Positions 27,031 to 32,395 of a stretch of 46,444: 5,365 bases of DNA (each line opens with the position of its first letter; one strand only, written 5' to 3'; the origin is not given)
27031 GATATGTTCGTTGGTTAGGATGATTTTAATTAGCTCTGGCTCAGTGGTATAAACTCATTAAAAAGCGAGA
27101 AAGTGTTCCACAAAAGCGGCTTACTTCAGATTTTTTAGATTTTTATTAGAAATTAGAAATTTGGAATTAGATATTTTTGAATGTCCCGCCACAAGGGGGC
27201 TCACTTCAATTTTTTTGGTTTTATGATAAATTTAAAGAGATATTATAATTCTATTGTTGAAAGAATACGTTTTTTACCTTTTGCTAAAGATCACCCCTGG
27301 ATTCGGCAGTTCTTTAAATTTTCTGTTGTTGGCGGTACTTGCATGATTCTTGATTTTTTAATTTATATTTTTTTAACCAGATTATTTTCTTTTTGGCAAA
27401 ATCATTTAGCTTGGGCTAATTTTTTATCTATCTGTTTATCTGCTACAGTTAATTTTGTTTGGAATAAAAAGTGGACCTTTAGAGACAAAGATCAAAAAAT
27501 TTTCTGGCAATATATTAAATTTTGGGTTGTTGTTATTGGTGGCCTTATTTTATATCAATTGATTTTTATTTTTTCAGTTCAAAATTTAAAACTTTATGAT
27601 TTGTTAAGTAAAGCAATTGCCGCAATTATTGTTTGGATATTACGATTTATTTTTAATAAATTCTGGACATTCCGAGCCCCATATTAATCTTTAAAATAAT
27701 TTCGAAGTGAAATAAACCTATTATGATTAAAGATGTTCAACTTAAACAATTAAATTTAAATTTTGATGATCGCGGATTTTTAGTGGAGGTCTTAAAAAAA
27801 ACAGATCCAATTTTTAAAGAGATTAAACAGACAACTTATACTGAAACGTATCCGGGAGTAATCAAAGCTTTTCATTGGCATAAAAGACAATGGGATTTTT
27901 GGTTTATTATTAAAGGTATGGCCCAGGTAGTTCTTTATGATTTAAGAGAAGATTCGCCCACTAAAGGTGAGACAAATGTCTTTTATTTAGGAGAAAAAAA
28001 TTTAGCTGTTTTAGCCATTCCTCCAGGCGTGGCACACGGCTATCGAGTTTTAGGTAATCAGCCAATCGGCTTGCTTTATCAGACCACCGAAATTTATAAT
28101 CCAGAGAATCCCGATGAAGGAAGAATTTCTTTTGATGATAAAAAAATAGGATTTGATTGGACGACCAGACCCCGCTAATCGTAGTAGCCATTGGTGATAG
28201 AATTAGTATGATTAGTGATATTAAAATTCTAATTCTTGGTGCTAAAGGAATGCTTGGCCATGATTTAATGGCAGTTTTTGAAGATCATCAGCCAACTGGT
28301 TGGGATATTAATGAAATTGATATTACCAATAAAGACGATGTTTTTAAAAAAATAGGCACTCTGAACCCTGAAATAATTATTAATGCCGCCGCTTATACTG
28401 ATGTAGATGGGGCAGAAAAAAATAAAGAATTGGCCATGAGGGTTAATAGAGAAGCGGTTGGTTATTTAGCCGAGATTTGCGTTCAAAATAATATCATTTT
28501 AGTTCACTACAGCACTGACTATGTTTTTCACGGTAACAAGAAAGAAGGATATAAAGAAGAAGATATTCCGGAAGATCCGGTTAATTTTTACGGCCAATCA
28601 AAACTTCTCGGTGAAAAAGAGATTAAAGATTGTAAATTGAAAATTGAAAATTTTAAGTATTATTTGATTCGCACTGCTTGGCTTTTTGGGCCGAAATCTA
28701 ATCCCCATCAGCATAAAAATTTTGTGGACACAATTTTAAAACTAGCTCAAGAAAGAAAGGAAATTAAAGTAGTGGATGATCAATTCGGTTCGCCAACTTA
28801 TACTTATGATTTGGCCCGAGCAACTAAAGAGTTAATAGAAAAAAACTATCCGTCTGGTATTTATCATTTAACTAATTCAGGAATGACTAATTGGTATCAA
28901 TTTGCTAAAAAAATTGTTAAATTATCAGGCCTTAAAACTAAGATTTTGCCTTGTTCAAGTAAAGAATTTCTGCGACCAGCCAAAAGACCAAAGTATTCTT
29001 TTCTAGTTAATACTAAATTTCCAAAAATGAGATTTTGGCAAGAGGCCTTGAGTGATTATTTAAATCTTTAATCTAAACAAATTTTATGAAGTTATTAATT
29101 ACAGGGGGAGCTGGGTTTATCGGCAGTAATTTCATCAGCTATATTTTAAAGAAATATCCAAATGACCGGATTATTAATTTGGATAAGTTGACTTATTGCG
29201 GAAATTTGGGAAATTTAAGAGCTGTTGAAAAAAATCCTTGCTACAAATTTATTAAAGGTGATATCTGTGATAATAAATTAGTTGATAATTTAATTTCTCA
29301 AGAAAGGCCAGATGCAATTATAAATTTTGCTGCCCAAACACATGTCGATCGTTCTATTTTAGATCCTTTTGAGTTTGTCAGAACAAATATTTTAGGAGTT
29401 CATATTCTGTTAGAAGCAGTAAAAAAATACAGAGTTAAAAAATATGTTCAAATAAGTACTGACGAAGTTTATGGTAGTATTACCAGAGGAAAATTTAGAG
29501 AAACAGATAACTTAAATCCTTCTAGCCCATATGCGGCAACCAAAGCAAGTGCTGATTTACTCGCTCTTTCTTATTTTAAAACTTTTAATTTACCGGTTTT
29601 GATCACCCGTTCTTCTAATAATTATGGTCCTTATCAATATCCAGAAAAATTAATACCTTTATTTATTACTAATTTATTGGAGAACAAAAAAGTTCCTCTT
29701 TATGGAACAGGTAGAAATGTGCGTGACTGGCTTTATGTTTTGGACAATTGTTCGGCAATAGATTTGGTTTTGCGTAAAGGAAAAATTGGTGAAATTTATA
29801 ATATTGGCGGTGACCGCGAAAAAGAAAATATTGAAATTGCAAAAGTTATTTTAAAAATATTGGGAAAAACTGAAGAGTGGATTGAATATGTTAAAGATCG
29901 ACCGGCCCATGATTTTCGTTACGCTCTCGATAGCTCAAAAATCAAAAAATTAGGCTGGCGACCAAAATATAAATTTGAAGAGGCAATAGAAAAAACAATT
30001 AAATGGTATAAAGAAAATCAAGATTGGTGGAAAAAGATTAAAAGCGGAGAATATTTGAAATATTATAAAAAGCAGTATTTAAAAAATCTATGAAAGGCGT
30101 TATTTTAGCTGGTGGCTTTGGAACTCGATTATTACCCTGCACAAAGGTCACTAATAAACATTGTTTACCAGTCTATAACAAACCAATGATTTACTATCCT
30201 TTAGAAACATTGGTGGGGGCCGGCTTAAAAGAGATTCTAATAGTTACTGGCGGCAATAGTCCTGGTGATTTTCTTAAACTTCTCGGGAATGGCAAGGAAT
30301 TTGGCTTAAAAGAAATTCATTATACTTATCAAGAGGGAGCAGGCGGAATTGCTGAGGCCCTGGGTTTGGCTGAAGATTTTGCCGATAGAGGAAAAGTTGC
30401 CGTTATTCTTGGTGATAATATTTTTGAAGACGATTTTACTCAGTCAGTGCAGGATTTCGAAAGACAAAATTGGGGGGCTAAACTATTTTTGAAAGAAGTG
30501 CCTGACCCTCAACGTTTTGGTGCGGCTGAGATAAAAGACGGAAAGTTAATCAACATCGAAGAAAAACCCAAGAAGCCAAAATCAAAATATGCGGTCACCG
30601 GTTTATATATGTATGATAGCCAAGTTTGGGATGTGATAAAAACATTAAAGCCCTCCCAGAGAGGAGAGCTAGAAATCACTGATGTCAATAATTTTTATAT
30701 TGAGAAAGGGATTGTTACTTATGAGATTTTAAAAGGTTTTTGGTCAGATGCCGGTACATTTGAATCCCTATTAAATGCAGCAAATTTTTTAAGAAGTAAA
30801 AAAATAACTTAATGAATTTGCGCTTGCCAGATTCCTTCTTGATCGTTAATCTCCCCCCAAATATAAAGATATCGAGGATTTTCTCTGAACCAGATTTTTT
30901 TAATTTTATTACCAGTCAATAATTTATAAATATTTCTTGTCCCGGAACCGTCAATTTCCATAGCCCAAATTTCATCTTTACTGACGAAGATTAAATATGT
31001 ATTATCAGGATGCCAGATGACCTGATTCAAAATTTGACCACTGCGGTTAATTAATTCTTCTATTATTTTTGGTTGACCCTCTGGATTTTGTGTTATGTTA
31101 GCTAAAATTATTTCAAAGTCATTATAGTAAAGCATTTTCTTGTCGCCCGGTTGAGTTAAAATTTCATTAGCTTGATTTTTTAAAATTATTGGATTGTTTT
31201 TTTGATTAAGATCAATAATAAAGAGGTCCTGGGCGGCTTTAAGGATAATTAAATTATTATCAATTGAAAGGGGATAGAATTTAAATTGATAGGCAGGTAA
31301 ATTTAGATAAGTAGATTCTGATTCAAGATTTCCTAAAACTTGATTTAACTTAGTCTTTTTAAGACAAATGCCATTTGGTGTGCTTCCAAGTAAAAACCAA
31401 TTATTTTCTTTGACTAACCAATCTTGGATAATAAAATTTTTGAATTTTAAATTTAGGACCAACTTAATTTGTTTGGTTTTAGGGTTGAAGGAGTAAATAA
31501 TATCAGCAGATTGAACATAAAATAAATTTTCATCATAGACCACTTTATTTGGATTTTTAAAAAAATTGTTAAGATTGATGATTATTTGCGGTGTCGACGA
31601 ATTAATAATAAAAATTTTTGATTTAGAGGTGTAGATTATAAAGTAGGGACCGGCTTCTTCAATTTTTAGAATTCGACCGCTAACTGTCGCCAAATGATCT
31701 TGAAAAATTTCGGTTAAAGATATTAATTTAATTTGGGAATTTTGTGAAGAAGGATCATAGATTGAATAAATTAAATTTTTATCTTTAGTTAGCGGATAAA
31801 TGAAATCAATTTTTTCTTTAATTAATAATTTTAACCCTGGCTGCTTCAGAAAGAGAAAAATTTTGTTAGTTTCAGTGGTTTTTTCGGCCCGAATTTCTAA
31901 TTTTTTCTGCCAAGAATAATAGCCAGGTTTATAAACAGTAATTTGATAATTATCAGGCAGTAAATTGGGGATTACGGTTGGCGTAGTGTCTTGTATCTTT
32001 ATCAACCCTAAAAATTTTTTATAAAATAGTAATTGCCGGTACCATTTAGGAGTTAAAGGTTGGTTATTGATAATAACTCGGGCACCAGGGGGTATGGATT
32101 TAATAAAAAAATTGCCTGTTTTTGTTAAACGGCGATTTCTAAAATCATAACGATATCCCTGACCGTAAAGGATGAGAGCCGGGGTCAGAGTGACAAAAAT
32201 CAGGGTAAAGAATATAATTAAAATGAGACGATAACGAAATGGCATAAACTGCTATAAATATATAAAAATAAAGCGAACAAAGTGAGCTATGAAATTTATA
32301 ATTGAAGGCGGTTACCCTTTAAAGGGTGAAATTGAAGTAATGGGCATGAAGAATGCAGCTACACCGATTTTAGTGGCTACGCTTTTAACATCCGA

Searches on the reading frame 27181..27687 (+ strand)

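Call 90: search_protein_families(library=pfam, proteins=[window:27181-27687:+], max_evalue=0.0001)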
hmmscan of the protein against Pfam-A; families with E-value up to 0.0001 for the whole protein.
window:27181-27687:+ (168 aa): 1 family
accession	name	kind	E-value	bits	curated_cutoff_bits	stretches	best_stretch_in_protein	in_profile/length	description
PF04138.20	GtrA_DPMS_TM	-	2.1e-23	83.1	26.1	1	46-164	1-117/117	GtrA/DPMS, transmembrane domain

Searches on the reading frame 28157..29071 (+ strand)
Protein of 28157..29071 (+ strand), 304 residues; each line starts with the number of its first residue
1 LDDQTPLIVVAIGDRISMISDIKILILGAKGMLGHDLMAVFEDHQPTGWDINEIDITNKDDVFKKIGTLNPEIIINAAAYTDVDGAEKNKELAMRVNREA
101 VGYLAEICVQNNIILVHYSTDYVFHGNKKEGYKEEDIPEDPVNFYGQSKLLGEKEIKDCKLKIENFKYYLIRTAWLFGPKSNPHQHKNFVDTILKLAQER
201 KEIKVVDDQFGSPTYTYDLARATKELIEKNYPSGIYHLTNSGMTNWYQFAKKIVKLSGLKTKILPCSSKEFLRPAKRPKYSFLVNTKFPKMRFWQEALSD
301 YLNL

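Call 90: search_protein_families(library=pfam, proteins=[window:28157-29071:+], max_evalue=0.0001)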
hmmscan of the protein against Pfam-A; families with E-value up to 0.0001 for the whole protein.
window:28157-29071:+ (304 aa): 5 families
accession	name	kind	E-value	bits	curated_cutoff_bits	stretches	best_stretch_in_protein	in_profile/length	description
PF04321.23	RmlD_sub_bind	-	7.2e-86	288.3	27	1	23-303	2-283/287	RmlD substrate binding domain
PF01370.27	Epimerase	-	6.5e-21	75.3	20.9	1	24-229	1-227/240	NAD dependent epimerase/dehydratase family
PF16363.11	GDP_Man_Dehyd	-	3.2e-10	40.4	27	1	48-241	53-251/332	GDP-mannose 4,6 dehydratase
PF02719.21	Polysacc_synt_2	-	1.8e-06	27.8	20.2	1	55-163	62-156/293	Polysaccharide biosynthesis protein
PF07993.18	NAD_binding_4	-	2.2e-05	24.2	20.1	1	59-181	78-211/258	Male sterility protein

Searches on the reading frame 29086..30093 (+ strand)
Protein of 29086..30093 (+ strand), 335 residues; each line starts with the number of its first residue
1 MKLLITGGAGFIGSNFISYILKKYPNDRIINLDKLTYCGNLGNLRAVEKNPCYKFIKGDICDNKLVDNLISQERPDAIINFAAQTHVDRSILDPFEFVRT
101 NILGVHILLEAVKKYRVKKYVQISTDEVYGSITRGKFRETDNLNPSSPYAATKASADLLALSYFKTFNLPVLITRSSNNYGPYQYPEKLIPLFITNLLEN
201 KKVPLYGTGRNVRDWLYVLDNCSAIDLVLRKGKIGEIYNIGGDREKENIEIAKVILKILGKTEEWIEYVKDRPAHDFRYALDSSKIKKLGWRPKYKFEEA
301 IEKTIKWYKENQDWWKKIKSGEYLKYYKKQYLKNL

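Call 90: search_protein_families(library=pfam, proteins=[window:29086-30093:+], max_evalue=0.0001)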
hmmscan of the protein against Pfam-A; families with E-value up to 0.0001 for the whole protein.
window:29086-30093:+ (335 aa): 6 families
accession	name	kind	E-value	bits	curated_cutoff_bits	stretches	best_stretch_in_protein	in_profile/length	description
PF16363.11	GDP_Man_Dehyd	-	9.6e-83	278.8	27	1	4-304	1-332/332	GDP-mannose 4,6 dehydratase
PF01370.27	Epimerase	-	8.2e-65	219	20.9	1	4-241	2-240/240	NAD dependent epimerase/dehydratase family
PF02719.21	Polysacc_synt_2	-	1.2e-19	71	20.2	1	3-299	1-271/293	Polysaccharide biosynthesis protein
PF04321.23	RmlD_sub_bind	-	6.8e-18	65.2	27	1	1-306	1-283/287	RmlD substrate binding domain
PF01073.25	3Beta_HSD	-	2.9e-15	56.5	22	1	4-218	1-218/280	3-beta hydroxysteroid dehydrogenase/isomerase family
PF07993.18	NAD_binding_4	-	5.2e-10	39.3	20.1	1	5-178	1-206/258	Male sterility protein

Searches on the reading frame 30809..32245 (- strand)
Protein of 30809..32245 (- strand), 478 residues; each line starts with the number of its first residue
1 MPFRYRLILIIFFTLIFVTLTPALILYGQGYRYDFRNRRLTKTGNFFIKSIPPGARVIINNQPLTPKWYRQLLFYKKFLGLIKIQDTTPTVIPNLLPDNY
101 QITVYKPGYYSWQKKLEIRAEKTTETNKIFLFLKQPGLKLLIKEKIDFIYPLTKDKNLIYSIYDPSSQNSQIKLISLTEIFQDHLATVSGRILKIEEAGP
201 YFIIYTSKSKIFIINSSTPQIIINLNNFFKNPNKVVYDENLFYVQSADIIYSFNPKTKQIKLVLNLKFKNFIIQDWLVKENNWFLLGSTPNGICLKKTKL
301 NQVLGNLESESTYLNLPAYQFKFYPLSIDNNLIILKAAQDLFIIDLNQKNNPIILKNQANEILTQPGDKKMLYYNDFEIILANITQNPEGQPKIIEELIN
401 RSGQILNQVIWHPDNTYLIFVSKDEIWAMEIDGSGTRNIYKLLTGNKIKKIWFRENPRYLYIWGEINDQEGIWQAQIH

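Call 74: search_protein_families(library=pfam, proteins=[window:30809-32245:-], max_evalue=0.00001)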
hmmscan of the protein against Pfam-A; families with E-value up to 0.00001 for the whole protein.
window:30809-32245:- (478 aa): 1 family
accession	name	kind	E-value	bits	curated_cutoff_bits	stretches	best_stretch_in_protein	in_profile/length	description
PF08308.17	PEGA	-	1.6e-08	34.8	20.8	0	88-127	25-64/71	PEGA domain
